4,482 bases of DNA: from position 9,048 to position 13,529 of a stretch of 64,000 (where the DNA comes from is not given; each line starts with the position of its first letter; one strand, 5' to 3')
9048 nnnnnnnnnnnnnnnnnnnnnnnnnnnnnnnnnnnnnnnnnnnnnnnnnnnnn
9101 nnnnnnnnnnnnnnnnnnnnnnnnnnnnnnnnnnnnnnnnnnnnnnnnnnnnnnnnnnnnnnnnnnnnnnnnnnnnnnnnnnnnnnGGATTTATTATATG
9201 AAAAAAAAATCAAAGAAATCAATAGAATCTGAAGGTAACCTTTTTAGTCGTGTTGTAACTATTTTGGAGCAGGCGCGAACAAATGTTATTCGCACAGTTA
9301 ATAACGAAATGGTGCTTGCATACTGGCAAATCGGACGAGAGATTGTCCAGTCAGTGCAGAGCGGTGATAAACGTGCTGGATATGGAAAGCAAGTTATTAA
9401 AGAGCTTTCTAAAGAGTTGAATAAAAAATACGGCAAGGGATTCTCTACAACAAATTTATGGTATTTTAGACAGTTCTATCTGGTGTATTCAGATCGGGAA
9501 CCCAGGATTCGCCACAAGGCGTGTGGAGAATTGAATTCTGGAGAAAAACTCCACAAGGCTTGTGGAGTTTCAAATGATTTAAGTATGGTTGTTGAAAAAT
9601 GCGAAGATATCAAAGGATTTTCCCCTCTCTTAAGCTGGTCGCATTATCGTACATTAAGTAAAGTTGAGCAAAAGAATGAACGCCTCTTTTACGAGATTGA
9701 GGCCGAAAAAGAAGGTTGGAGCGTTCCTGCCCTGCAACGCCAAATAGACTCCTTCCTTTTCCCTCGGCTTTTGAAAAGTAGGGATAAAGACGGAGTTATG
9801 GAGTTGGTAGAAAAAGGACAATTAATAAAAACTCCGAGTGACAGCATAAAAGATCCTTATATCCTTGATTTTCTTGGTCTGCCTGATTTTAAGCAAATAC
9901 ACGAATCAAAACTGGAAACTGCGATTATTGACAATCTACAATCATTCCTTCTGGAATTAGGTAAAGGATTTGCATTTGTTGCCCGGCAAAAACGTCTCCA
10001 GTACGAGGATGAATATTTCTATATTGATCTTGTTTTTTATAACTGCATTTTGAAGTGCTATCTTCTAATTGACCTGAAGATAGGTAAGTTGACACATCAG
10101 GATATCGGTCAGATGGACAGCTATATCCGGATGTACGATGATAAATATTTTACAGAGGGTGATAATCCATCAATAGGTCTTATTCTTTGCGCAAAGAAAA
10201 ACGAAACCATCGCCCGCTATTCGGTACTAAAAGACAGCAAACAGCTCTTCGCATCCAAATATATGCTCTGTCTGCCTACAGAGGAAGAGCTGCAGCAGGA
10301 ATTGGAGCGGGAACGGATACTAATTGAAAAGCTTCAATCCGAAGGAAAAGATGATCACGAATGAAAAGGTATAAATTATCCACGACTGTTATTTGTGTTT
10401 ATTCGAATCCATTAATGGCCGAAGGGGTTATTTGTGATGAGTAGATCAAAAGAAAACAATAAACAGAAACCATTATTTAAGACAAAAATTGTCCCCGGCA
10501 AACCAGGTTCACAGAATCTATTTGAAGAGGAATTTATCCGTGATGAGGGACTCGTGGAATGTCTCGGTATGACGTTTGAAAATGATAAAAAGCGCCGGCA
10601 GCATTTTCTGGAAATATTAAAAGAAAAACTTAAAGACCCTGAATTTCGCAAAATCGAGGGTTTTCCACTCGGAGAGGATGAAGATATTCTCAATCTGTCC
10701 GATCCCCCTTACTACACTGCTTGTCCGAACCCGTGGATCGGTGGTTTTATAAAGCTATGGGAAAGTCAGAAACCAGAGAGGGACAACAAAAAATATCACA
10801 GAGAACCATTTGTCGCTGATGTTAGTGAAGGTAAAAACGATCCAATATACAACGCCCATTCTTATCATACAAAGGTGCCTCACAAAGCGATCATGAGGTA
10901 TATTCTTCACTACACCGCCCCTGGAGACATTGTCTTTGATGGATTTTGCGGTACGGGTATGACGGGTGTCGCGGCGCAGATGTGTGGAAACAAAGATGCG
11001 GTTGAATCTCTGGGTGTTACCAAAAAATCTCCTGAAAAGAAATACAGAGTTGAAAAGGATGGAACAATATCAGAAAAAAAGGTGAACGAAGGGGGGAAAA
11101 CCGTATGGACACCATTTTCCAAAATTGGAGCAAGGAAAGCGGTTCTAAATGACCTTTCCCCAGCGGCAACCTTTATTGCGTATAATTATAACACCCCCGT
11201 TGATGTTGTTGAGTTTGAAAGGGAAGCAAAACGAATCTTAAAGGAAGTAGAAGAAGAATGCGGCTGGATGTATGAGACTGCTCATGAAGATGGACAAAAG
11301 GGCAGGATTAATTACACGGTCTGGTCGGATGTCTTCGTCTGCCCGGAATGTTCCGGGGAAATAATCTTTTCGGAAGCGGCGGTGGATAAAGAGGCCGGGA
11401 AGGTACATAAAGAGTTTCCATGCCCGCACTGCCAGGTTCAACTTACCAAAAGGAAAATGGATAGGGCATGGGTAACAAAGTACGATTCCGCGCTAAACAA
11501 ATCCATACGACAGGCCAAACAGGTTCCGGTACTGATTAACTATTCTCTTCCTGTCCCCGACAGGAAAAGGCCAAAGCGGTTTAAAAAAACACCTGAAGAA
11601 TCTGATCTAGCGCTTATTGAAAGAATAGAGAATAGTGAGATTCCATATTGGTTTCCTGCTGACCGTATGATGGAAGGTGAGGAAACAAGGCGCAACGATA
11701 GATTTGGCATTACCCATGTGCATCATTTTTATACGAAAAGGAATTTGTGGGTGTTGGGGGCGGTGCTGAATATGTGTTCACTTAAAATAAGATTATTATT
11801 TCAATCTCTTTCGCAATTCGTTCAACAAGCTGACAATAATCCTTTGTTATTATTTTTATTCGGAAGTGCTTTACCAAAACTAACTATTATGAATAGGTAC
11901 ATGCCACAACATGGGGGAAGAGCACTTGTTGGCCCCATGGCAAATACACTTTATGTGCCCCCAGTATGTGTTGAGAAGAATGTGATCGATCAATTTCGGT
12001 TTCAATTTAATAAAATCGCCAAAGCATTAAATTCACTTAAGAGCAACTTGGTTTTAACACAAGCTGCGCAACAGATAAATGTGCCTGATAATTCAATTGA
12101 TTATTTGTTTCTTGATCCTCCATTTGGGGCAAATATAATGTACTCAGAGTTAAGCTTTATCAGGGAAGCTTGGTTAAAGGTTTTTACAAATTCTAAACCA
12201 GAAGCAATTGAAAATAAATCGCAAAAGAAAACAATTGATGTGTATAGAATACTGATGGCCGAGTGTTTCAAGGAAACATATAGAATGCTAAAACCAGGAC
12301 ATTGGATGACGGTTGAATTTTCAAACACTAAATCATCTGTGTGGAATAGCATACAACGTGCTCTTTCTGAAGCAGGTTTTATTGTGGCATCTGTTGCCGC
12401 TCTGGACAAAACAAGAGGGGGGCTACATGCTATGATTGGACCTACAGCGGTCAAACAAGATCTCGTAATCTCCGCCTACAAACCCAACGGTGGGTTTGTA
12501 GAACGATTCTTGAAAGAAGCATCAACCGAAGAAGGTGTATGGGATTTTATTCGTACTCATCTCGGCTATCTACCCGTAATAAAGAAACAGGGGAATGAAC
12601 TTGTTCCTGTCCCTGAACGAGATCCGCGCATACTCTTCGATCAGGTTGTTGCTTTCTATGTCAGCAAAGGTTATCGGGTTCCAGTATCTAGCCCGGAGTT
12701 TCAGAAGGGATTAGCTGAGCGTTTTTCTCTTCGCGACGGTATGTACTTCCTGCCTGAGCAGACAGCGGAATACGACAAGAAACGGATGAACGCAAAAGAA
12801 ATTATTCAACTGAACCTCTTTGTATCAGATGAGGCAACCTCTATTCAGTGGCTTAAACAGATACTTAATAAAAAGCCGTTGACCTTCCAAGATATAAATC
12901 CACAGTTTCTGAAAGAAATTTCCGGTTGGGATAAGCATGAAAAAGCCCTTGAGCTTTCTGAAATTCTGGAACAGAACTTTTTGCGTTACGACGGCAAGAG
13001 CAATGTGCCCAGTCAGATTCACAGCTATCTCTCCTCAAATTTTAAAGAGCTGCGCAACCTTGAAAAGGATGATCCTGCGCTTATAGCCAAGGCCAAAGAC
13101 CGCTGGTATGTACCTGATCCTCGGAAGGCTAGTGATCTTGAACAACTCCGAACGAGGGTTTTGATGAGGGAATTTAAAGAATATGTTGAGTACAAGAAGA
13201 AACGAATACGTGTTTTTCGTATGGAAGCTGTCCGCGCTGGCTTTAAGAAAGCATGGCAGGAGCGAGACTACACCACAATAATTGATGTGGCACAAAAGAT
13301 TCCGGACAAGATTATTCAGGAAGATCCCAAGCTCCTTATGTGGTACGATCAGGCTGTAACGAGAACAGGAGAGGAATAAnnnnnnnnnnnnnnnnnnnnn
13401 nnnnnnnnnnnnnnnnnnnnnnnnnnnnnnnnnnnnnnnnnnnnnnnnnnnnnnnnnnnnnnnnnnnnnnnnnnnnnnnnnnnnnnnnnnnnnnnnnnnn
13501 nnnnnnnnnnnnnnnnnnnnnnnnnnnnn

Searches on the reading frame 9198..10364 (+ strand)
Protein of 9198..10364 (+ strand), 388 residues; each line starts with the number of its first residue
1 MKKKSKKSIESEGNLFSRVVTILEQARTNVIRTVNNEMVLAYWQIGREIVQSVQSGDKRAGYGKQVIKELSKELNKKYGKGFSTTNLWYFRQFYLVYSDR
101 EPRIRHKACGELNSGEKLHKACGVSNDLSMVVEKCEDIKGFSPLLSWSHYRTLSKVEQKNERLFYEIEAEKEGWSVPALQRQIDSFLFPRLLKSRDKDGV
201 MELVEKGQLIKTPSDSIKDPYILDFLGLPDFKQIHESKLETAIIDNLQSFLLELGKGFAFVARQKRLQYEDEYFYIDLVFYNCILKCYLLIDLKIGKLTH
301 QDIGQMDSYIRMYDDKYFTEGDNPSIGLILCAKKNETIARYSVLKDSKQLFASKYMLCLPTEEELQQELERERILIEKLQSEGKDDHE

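Call 9: search_protein_families(library=pfam, proteins=[window:9198-10364:+], max_evalue=0.0001)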
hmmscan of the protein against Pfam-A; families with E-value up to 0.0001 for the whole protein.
window:9198-10364:+ (388 aa): 2 families
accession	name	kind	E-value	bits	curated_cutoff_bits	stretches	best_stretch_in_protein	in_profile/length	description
PF06250.17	YhcG_C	-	6.6e-57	192.2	32.5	1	215-369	2-156/157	YhcG PDDEXK nuclease domain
PF17761.7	DUF1016_N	-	4.3e-43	147.1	32.8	1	19-190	2-137/137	DUF1016 N-terminal domain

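Call 87: search_protein_families(library=padloc, proteins=[window:9198-10364:+], max_evalue=0.00001)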
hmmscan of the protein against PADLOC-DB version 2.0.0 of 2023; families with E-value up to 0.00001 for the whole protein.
window:9198-10364:+ (388 aa): 32 families (the best 25 are shown)
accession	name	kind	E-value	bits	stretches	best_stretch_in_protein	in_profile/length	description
PDLC04807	PDC-S02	-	4e-141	468.3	1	3-379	6-345/351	-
PDLC04820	PDC-S02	-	1.5e-105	351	2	145-382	124-329/332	-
PDLC04803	PDC-S02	-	1.1e-96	321.6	1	77-378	5-263/269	-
PDLC04795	PDC-S02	-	9.5e-88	292.8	1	7-382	19-353/357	-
PDLC04810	PDC-S02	-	5.3e-86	287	1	8-381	7-352/355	-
PDLC04831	PDC-S02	-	2.3e-83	278.6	1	1-383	1-341/346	-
PDLC04827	PDC-S02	-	4.9e-80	266.5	1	1-271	1-231/234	-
PDLC04822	PDC-S02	-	3.3e-74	248.1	1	4-335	4-288/294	-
PDLC04802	PDC-S02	-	4.7e-67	223.4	2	7-183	7-148/171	-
PDLC04813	PDC-S02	-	9e-48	160.4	1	215-381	6-170/175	-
PDLC04812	PDC-S02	-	1.2e-46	156.3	2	5-112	5-103/151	-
PDLC04826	PDC-S02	-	8e-40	134.8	1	3-259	3-217/222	-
PDLC01464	PD_DExK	-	1.1e-38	130.4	1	147-292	1-126/126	"CAS-I,CAS-II,CAS-III,CAS-IV,CAS-V,CAS-VI; associated"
PDLC04797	PDC-S02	-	4.5e-38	128.2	1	11-101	4-94/126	-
PDLC04830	PDC-S02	-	2.7e-37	126.4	1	12-112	15-115/159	-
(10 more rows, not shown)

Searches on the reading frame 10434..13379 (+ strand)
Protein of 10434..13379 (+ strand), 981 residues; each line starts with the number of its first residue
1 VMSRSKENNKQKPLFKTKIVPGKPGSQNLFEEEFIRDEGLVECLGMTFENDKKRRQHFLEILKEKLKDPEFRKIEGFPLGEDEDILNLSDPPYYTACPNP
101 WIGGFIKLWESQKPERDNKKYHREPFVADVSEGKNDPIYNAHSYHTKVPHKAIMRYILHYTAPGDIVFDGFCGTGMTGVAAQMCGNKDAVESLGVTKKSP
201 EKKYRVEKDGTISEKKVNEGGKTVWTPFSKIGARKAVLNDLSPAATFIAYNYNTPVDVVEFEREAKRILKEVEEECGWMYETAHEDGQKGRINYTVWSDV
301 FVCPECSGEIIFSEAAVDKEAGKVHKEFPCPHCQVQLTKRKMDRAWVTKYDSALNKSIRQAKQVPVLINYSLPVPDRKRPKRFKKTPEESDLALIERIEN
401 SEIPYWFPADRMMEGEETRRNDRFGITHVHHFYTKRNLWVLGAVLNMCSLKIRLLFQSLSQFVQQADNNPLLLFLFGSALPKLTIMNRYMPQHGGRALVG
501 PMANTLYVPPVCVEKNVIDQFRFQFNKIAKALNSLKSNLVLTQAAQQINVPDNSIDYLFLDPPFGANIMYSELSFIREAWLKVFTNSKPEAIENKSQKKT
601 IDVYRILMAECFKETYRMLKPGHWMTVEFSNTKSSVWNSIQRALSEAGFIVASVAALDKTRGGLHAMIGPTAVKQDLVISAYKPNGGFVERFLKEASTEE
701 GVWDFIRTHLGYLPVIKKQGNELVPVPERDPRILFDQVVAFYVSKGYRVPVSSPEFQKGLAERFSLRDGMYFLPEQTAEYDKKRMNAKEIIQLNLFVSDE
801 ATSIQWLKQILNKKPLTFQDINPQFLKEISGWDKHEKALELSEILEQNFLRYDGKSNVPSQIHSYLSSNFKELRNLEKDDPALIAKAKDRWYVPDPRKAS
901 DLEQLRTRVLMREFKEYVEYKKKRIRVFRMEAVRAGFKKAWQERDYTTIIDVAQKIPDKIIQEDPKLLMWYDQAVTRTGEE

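Call 9: search_protein_families(library=pfam, proteins=[window:10434-13379:+], max_evalue=0.0001)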
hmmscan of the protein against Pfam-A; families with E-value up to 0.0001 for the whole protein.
window:10434-13379:+ (981 aa): 1 family
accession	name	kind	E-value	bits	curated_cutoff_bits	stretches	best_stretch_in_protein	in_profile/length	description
PF01555.25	N6_N4_Mtase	-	3.6e-15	57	26.7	1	51-187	107-205/221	DNA methylase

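Call 87: search_protein_families(library=padloc, proteins=[window:10434-13379:+], max_evalue=0.00001)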
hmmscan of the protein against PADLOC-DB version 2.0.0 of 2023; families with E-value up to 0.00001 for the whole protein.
window:10434-13379:+ (981 aa): 16 families
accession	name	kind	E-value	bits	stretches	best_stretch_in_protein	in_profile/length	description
PDLC02541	PglX|PglXI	-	0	1450.2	1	27-980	4-918/919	PglXI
PDLC03346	MTase_II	-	0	1202.2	3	289-981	358-1067/1068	Type II methyltransferase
PDLC03312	MTase_II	-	1.2e-80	269.7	3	473-662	1045-1241/1344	Type II methyltransferase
PDLC03367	MTase_II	-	1.7e-16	57.7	1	229-652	60-445/633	Type II methyltransferase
PDLC03319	MTase_II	-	3.1e-16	57.3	1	459-685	187-423/503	Type II methyltransferase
PDLC03371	MTase_II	-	3.4e-10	37.9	1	140-183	187-230/260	Type II methyltransferase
PDLC03353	MTase_II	-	5.1e-10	37.3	0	141-183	186-228/260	Type II methyltransferase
PDLC03325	MTase_II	-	1.2e-09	35.4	1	529-632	267-365/426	Type II methyltransferase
PDLC03380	MTase_II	-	2.9e-09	34.6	1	533-631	242-341/393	Type II methyltransferase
PDLC03321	MTase_II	-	1.1e-08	32.6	1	548-677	26-151/245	Type II methyltransferase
PDLC03216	MTase_II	-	2.2e-08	31.5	0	144-186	194-236/364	Type II methyltransferase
PDLC03738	oMTase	-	6.7e-08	29.6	0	145-185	205-245/376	orphan methyltransferase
PDLC03299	MTase_II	-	1.4e-07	29.4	0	143-188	195-240/296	Type II methyltransferase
PDLC03283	MTase_II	-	3.1e-07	28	0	148-190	214-255/352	Type II methyltransferase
PDLC03350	MTase_II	-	3.6e-07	27.9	0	147-185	237-275/312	Type II methyltransferase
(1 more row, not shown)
